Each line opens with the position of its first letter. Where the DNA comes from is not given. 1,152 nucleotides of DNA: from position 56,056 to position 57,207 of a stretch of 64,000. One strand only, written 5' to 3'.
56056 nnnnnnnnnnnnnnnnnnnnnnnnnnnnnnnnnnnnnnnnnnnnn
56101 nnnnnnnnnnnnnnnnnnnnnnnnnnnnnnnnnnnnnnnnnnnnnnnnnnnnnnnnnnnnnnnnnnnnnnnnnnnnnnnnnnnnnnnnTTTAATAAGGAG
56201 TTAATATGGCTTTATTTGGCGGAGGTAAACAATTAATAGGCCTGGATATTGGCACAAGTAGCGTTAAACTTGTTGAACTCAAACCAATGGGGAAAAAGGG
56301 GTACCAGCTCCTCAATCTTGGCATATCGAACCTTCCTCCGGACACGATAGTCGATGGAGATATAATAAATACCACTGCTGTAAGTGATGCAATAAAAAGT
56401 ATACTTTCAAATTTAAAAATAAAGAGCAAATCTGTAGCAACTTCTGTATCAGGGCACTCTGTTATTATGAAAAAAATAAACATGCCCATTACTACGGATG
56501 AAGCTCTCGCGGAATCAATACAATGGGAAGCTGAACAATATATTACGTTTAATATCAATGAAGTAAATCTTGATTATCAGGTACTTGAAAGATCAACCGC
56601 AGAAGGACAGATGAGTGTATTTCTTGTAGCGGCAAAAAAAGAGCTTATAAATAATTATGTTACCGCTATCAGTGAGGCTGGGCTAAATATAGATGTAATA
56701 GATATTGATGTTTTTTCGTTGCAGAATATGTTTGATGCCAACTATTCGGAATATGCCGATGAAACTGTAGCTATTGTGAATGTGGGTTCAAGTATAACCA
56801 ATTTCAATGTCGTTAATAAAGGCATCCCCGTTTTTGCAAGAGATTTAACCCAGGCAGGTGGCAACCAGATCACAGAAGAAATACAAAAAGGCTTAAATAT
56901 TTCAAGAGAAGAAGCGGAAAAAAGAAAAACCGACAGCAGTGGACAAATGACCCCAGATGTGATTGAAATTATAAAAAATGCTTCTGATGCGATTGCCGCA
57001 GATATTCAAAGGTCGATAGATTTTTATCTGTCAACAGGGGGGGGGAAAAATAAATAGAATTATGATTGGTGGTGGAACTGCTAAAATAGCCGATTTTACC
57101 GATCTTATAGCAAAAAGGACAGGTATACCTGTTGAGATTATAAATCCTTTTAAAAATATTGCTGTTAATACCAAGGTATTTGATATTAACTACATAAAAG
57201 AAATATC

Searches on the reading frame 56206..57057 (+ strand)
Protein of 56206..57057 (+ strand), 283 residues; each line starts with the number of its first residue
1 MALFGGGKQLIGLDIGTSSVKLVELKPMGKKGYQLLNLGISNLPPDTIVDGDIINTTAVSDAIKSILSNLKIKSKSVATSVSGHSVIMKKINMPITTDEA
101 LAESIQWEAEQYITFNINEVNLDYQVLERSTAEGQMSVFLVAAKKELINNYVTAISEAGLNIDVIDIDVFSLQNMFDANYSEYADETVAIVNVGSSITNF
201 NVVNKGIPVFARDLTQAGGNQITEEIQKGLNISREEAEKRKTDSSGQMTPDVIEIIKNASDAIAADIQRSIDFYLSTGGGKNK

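Call 71: search_protein_families(library=pfam, proteins=[window:56206-57057:+], max_evalue=0.0001)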
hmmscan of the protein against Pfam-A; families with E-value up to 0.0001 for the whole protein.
window:56206-57057:+ (283 aa): 3 families
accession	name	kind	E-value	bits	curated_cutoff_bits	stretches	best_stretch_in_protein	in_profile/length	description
PF11104.14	PilM_2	-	3.2e-58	197.7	27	1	12-278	1-270/340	Type IV pilus assembly protein PilM;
PF14450.12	FtsA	-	2.5e-07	31.5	31.8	1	189-248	1-59/127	Cell division protein FtsA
PF05134.19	T2SSL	-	3.2e-05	23.9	25.5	1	68-172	38-138/231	Type II secretion system (T2SS), protein L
